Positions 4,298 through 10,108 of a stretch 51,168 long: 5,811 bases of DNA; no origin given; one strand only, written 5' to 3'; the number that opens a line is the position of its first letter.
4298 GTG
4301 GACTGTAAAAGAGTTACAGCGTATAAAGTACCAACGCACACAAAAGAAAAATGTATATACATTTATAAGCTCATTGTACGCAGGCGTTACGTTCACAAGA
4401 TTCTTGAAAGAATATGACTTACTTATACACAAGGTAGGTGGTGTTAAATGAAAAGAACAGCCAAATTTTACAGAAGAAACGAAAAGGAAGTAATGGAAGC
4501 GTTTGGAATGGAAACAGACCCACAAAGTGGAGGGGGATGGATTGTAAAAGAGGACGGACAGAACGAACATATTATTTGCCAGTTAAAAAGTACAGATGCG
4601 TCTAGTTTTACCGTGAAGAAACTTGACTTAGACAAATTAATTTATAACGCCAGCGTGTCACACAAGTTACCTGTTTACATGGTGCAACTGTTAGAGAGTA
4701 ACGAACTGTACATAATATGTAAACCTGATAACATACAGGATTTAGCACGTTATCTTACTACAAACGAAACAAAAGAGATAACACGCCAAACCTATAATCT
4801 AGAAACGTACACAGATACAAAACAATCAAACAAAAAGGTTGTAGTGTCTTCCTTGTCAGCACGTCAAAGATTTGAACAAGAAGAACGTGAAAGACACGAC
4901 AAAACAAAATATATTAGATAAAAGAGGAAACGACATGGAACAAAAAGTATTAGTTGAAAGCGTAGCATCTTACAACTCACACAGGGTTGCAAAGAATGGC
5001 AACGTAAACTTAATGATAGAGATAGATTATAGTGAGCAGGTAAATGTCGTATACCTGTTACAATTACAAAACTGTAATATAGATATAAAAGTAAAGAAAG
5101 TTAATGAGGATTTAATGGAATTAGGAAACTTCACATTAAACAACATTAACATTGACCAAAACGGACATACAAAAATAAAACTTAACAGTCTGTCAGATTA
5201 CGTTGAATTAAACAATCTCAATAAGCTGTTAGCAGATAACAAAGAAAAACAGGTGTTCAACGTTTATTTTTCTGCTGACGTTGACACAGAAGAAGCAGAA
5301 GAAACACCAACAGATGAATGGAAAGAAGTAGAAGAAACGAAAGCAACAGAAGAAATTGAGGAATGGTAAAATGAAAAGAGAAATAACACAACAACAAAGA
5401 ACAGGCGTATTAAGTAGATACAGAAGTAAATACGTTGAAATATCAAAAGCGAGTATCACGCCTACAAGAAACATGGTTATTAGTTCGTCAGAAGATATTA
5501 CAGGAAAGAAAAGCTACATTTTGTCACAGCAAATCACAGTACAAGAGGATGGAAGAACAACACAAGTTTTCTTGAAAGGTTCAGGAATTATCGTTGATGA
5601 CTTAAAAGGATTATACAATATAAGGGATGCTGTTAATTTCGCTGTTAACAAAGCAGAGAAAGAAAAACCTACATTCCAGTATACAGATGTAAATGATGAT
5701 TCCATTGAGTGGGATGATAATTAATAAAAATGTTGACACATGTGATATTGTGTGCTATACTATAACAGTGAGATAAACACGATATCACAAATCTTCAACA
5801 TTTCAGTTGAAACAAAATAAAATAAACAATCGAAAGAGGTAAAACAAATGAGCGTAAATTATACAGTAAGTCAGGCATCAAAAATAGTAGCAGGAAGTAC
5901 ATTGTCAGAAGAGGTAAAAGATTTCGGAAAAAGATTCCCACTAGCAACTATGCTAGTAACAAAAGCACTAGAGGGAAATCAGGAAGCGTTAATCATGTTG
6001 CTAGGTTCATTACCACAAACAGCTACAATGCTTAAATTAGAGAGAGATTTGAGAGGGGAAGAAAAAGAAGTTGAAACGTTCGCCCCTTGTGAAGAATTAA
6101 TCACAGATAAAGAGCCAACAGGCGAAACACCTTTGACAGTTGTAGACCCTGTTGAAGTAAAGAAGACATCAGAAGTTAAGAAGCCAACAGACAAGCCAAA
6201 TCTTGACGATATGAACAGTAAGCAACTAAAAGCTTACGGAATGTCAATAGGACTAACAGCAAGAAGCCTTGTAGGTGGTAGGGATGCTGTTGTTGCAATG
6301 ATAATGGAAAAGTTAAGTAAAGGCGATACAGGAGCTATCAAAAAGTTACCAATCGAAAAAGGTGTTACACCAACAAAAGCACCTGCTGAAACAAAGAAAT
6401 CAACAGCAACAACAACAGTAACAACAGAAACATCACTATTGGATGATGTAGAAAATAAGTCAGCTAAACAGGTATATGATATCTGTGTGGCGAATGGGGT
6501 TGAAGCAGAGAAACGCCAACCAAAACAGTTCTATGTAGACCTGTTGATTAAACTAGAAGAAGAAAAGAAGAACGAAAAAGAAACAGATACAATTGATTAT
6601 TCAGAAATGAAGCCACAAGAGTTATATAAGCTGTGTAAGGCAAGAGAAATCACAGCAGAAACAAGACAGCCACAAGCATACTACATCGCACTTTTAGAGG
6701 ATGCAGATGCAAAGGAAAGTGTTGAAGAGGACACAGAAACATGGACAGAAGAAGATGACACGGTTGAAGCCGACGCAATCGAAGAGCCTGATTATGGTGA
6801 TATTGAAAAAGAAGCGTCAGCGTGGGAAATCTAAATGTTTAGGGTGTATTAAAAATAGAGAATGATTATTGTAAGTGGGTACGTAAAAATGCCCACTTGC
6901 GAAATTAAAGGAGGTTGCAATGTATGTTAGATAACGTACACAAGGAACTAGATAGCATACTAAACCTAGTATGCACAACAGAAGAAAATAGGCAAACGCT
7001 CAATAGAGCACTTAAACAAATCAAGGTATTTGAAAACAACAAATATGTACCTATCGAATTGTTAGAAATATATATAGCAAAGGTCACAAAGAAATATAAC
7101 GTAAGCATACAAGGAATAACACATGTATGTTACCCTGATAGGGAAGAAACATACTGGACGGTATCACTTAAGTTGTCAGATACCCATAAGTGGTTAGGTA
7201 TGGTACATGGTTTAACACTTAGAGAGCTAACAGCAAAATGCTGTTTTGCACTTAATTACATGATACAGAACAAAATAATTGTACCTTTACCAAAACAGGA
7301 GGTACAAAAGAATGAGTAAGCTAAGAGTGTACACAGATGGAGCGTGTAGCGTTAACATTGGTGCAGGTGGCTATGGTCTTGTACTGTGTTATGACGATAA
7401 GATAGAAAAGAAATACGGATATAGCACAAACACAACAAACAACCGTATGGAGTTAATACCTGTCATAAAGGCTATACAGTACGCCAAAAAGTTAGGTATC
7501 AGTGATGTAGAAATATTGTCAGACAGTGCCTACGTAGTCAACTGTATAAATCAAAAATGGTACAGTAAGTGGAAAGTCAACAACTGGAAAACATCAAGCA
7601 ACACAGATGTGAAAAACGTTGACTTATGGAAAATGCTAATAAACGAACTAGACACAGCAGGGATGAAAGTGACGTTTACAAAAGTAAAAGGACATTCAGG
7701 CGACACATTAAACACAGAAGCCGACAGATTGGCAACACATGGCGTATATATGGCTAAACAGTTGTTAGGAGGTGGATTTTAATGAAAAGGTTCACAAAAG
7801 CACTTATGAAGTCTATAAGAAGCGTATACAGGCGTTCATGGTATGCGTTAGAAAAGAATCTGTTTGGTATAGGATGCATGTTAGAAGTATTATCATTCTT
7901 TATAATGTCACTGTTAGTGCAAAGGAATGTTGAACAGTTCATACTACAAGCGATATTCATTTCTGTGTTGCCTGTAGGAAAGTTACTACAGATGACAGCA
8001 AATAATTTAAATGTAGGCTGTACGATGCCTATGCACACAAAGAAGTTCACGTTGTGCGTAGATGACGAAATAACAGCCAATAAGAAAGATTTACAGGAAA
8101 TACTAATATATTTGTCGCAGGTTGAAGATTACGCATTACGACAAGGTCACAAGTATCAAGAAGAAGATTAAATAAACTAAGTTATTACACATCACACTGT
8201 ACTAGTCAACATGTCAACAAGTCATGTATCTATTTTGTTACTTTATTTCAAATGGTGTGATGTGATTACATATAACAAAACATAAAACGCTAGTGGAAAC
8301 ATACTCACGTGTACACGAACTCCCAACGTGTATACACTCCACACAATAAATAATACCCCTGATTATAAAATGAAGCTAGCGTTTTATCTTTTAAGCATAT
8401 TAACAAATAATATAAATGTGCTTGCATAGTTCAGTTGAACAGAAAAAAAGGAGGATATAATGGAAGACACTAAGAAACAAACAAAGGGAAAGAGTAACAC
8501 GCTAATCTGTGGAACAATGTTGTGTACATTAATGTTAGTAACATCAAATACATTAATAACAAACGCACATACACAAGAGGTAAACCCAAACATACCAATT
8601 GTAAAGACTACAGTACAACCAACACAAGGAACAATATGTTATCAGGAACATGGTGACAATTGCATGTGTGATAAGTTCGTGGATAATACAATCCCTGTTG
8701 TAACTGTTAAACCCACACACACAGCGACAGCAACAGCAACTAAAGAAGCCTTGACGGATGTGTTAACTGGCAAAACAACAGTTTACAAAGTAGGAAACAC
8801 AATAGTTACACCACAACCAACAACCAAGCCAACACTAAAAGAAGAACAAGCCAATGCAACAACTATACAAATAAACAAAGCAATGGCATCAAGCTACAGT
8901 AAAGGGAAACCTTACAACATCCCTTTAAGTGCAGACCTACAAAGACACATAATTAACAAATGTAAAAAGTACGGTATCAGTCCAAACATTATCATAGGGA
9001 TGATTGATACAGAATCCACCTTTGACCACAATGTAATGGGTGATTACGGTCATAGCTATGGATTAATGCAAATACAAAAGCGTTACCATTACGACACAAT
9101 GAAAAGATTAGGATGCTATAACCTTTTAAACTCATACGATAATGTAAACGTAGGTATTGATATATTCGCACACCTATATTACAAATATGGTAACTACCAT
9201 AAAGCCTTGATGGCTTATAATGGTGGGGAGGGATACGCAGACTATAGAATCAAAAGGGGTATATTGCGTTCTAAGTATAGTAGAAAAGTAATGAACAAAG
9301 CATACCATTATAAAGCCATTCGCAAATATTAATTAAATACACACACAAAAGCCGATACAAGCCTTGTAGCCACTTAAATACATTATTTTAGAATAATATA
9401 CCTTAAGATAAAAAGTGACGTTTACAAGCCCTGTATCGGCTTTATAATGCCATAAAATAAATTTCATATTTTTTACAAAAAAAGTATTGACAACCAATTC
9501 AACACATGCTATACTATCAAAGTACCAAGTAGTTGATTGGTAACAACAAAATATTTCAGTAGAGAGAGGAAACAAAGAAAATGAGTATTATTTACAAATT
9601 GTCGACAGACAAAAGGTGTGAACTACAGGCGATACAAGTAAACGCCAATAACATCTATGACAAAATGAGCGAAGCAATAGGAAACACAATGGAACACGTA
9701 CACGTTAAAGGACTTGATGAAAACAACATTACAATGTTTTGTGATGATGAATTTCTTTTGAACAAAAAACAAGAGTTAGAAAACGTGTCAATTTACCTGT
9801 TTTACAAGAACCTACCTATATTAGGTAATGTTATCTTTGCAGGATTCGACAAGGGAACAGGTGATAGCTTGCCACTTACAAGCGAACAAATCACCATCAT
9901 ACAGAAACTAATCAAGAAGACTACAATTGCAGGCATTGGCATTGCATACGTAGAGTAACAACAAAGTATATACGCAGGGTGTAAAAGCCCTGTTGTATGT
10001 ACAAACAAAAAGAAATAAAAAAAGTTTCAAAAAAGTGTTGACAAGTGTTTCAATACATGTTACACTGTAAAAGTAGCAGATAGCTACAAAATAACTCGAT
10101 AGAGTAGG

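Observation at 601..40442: Family of 14 covarying mini-hairpins (A-NNNC-RRTN-GNNN-A) just upstream of Shine-Dalgarno sequences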

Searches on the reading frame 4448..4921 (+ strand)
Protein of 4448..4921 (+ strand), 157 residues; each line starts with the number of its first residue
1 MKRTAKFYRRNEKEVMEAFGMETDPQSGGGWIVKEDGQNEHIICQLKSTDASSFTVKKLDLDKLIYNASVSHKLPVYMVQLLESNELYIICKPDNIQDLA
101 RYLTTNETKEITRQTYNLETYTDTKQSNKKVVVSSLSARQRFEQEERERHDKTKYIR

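Call 14: search_protein_families(library=phrogs, proteins=[window:4448-4921:+])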
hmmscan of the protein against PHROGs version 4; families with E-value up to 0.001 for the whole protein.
window:4448-4921:+ (157 aa): 1 family
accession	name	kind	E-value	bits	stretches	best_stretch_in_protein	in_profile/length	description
phrog_2002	-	DNA, RNA and nucleotide metabolism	4.3e-11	43.8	1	9-110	20-124/130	Holliday junction resolvase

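Call 49: search_protein_families(library=pfam, max_evalue=0.01, proteins=[window:4448-4921:+])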
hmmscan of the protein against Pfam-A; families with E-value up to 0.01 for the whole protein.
window:4448-4921:+ (157 aa): 0 families

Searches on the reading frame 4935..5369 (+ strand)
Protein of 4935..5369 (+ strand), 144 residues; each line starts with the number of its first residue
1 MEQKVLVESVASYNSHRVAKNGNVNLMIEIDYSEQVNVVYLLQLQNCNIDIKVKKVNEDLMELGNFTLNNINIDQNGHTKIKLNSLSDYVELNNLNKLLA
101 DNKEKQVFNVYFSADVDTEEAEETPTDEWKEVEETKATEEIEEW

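Call 14: search_protein_families(library=phrogs, proteins=[window:4935-5369:+])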
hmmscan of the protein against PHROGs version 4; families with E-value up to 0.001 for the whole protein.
window:4935-5369:+ (144 aa): 0 families

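Call 49: search_protein_families(library=pfam, max_evalue=0.01, proteins=[window:4935-5369:+])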
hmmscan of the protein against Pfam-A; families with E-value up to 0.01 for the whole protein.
window:4935-5369:+ (144 aa): 1 family
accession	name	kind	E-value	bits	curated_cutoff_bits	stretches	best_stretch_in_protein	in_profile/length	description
PF16871.11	DUF5077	-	0.0075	16.8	24.6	0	17-87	39-103/122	Domain of unknown function (DUF5077)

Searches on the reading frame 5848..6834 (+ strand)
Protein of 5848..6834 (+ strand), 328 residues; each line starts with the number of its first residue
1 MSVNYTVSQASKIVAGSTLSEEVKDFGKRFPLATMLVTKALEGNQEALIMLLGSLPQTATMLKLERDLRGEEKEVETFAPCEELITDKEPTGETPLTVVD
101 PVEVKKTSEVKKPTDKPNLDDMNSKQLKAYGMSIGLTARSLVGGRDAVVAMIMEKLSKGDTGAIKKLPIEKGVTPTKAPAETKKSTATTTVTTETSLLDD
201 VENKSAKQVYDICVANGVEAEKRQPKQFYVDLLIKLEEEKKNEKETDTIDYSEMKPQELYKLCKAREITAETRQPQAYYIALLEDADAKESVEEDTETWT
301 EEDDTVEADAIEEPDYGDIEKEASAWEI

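Call 7: search_protein_families(library=pfam, proteins=[window:5848-6834:+])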
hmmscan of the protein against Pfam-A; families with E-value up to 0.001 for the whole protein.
window:5848-6834:+ (328 aa): 1 family
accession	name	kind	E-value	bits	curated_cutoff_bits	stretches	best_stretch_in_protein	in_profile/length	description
PF20250.3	FapA_N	-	0.00093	19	27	0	203-255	56-108/178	Flagellar Assembly Protein A N-terminal region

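Call 14: search_protein_families(library=phrogs, proteins=[window:5848-6834:+])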
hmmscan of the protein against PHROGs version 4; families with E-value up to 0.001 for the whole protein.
window:5848-6834:+ (328 aa): 1 family
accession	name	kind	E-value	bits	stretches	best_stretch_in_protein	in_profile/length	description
phrog_3281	-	DNA, RNA and nucleotide metabolism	5.4e-07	30.9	0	93-154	53-102/107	endonuclease VII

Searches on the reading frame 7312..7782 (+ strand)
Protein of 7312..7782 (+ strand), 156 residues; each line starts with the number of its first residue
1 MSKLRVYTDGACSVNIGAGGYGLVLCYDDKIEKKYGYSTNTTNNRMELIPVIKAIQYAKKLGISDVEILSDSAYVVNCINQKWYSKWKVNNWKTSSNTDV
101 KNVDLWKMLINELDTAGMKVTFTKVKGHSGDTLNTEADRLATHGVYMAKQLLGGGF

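Call 15: search_protein_families(library=phrogs, proteins=[window:7312-7782:+])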
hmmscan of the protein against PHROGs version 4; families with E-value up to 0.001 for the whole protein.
window:7312-7782:+ (156 aa): 2 families
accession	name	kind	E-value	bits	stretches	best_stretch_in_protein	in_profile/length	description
phrog_531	-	DNA, RNA and nucleotide metabolism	3.8e-51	175.1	1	1-144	73-223/285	Rnase H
phrog_3265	-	DNA, RNA and nucleotide metabolism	5.8e-22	79.2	1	36-148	81-195/496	ribonuclease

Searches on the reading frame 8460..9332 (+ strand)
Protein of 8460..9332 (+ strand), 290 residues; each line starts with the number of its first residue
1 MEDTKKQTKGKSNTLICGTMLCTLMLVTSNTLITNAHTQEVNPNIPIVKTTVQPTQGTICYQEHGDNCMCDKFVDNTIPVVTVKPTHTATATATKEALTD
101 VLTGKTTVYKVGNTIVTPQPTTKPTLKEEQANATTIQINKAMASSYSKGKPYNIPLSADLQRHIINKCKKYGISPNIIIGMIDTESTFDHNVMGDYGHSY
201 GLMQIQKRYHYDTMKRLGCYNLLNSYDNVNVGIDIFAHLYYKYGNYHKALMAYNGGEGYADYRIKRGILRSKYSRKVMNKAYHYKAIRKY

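Call 15: search_protein_families(library=phrogs, proteins=[window:8460-9332:+])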
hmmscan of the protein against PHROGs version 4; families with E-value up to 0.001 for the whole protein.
window:8460-9332:+ (290 aa): 11 families
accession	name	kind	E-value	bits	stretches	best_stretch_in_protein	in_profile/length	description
phrog_32437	-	unknown function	3.3e-30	106.5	1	128-279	41-192/205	-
phrog_19349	-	unknown function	8.5e-30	105.1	1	104-288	14-198/204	-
phrog_19890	-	unknown function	4.8e-26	92.6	1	160-283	110-237/248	-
phrog_14342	-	tail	3.7e-11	44.2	1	140-266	122-243/272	lytic tail fiber protein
phrog_38211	-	other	1.4e-08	35.4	1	161-251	55-142/219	transglycosylase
phrog_669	-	lysis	3.7e-08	32.2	1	99-284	863-1056/1946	endolysin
phrog_342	-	head and packaging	3.9e-08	32.8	1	161-263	16-119/1235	internal virion protein with endolysin domain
phrog_13449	-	other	1.1e-07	32.6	1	166-281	13-119/269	transglycosylase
phrog_28504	-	tail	1.4e-06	28.4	1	149-262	224-332/597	lytic tail fiber protein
phrog_24152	-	unknown function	3.6e-05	22.9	1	164-263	768-852/1022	-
phrog_2013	-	tail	0.00053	19.8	1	166-261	474-567/657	lytic tail protein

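Call 50: search_protein_families(library=pfam, max_evalue=0.01, proteins=[window:8460-9332:+])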
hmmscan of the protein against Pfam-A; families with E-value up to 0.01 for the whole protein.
window:8460-9332:+ (290 aa): 2 families
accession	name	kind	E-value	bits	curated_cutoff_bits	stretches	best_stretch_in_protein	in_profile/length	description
PF01464.25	SLT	-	1e-16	61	21.3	1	164-260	3-101/117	Transglycosylase SLT domain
PF19489.4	SLT_4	-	0.0045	17.1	27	0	161-206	35-80/184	Transglycosylase SLT domain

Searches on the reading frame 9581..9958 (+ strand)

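Call 15: search_protein_families(library=phrogs, proteins=[window:9581-9958:+])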
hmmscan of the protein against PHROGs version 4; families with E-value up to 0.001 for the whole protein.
window:9581-9958:+ (125 aa): 1 family
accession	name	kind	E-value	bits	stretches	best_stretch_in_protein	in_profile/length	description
phrog_3777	-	unknown function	2.3e-11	44.4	1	6-114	10-119/127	-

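Call 50: search_protein_families(library=pfam, max_evalue=0.01, proteins=[window:9581-9958:+])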
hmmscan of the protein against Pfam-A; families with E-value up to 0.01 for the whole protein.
window:9581-9958:+ (125 aa): 1 family
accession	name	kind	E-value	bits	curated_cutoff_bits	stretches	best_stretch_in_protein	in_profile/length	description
PF12957.13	DUF3846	-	1.4e-10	41.7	27.5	1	7-110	6-101/103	Domain of unknown function (DUF3846)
